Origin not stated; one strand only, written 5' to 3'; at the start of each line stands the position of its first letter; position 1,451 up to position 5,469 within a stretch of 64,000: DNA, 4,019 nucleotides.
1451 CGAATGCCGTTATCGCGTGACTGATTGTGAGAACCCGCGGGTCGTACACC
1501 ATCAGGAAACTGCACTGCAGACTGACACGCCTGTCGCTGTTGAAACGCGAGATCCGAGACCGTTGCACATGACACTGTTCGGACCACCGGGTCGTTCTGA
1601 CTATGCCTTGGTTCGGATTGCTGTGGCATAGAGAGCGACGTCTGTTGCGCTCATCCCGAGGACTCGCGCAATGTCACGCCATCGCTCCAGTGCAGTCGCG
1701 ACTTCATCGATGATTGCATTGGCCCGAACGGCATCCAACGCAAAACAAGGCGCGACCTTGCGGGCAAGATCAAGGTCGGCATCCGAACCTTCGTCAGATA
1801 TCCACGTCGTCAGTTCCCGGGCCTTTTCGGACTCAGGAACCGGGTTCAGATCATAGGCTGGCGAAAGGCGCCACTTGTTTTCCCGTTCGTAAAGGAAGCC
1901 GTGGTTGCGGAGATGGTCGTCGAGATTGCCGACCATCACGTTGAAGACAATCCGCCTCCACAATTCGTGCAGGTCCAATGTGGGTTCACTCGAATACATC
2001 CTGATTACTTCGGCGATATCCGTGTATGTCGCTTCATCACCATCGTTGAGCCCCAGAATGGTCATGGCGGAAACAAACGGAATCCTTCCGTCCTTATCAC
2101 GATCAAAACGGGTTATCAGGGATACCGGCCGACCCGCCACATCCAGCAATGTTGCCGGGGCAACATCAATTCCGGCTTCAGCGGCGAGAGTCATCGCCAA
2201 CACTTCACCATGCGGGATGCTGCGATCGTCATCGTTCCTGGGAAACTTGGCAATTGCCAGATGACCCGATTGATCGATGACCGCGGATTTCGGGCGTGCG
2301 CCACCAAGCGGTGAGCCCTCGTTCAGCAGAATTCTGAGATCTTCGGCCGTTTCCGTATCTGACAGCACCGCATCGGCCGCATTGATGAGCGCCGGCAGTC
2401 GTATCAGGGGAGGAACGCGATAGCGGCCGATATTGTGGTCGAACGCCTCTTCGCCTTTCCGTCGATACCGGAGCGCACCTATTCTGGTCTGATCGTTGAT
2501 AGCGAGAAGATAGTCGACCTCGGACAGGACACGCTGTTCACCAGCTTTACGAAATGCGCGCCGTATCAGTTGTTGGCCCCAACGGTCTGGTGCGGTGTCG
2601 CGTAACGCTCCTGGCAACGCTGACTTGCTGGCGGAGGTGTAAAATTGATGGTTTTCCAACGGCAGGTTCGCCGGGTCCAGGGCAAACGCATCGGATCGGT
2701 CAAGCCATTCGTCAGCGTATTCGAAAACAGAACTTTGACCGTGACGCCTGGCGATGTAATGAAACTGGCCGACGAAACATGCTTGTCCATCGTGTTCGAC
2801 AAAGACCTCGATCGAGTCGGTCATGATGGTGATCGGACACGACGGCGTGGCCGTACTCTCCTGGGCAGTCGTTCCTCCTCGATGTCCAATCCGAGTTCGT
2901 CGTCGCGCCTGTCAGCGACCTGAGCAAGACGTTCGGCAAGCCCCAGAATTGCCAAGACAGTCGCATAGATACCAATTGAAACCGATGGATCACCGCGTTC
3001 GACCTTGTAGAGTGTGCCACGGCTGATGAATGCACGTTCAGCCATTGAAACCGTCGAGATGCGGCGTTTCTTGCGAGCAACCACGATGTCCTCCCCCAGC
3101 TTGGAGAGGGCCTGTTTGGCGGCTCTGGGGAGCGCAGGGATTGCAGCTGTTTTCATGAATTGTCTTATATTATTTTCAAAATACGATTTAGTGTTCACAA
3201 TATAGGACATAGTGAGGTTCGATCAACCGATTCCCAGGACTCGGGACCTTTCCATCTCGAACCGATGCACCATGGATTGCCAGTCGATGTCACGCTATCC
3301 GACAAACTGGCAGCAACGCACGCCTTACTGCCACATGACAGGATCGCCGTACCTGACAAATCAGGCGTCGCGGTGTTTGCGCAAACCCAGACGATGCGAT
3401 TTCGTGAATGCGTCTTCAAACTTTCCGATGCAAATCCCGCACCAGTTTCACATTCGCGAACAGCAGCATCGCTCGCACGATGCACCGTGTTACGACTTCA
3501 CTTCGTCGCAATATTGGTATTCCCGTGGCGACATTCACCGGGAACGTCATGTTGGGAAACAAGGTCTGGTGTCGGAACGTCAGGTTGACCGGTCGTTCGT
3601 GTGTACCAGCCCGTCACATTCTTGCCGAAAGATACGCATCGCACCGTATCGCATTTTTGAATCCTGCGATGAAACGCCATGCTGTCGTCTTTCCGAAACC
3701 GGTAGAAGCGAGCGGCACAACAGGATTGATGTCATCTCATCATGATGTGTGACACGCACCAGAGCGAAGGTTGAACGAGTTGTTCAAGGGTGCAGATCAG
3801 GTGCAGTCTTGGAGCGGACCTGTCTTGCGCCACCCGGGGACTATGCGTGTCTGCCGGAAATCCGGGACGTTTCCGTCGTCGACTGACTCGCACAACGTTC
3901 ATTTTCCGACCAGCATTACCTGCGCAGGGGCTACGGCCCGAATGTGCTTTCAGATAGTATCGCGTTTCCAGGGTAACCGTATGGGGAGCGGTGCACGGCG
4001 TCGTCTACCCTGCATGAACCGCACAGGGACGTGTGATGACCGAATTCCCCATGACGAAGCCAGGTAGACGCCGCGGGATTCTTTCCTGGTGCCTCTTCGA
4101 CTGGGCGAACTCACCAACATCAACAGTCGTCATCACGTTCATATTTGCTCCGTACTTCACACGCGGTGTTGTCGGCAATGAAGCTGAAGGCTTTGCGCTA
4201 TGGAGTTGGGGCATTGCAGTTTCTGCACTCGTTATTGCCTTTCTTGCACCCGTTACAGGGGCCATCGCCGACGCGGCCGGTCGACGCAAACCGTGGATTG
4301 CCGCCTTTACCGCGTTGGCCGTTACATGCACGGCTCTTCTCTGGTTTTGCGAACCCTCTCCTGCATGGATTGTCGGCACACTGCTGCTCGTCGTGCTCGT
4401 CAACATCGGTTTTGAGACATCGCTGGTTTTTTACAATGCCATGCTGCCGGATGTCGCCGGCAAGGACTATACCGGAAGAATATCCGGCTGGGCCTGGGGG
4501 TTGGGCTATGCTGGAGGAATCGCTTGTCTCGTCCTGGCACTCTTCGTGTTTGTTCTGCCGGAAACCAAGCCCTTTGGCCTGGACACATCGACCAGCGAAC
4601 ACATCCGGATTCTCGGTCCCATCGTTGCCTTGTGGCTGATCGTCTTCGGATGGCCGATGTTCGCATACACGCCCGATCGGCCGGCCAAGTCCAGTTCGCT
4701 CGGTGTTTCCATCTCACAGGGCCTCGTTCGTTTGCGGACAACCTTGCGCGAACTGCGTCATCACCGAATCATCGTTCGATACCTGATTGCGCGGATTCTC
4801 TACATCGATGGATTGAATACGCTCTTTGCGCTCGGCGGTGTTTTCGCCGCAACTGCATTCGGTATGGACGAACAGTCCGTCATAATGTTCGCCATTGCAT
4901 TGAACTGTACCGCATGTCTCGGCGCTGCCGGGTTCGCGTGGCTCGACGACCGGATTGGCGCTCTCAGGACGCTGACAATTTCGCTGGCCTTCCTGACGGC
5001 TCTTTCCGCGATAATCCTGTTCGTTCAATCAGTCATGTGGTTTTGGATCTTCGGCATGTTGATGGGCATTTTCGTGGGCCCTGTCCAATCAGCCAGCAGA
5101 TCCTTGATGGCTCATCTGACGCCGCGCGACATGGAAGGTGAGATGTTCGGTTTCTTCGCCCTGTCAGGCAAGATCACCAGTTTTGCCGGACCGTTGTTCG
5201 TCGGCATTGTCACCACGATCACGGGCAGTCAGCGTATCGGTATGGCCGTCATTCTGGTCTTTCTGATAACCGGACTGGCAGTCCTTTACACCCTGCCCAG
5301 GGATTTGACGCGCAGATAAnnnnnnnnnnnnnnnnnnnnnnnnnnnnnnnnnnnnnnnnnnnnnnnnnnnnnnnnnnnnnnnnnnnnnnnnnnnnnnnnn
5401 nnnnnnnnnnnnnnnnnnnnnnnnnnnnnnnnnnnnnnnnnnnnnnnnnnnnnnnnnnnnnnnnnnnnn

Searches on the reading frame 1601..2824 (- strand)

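Call 68: search_protein_families(library=pfam, proteins=[window:1601-2824:-], max_evalue=0.00001)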
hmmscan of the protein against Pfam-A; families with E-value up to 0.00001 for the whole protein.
window:1601-2824:- (407 aa): 2 families
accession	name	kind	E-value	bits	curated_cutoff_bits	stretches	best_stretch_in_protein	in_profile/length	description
PF07804.18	HipA_C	-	8.9e-50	169.7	30.5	1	173-380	3-210/213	HipA-like C-terminal domain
PF13657.11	Couple_hipA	-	3.1e-07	31.3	22.5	1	24-120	13-98/99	HipA N-terminal domain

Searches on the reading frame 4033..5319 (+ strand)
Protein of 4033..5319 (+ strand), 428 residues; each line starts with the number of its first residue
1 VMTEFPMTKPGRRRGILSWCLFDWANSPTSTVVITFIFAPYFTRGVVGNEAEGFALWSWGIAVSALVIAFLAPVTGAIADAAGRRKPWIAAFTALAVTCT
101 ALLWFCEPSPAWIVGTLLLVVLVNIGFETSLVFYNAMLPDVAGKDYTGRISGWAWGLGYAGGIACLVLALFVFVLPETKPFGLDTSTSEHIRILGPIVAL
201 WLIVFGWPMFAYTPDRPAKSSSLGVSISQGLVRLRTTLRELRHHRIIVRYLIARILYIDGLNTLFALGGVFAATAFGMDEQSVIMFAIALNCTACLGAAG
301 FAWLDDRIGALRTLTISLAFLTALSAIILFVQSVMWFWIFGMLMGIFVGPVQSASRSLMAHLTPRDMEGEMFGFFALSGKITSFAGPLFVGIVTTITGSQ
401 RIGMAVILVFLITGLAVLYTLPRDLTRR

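Call 68: search_protein_families(library=pfam, proteins=[window:4033-5319:+], max_evalue=0.00001)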
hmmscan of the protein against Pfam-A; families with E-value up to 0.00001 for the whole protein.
window:4033-5319:+ (428 aa): 2 families
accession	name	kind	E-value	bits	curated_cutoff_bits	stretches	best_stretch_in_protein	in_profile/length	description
PF11700.14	ATG22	-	9.1e-53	180.1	24.1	2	147-423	190-474/482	Vacuole effluxer Atg22 like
PF07690.21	MFS_1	-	8e-23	81.3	33.4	2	263-424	15-175/347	Major Facilitator Superfamily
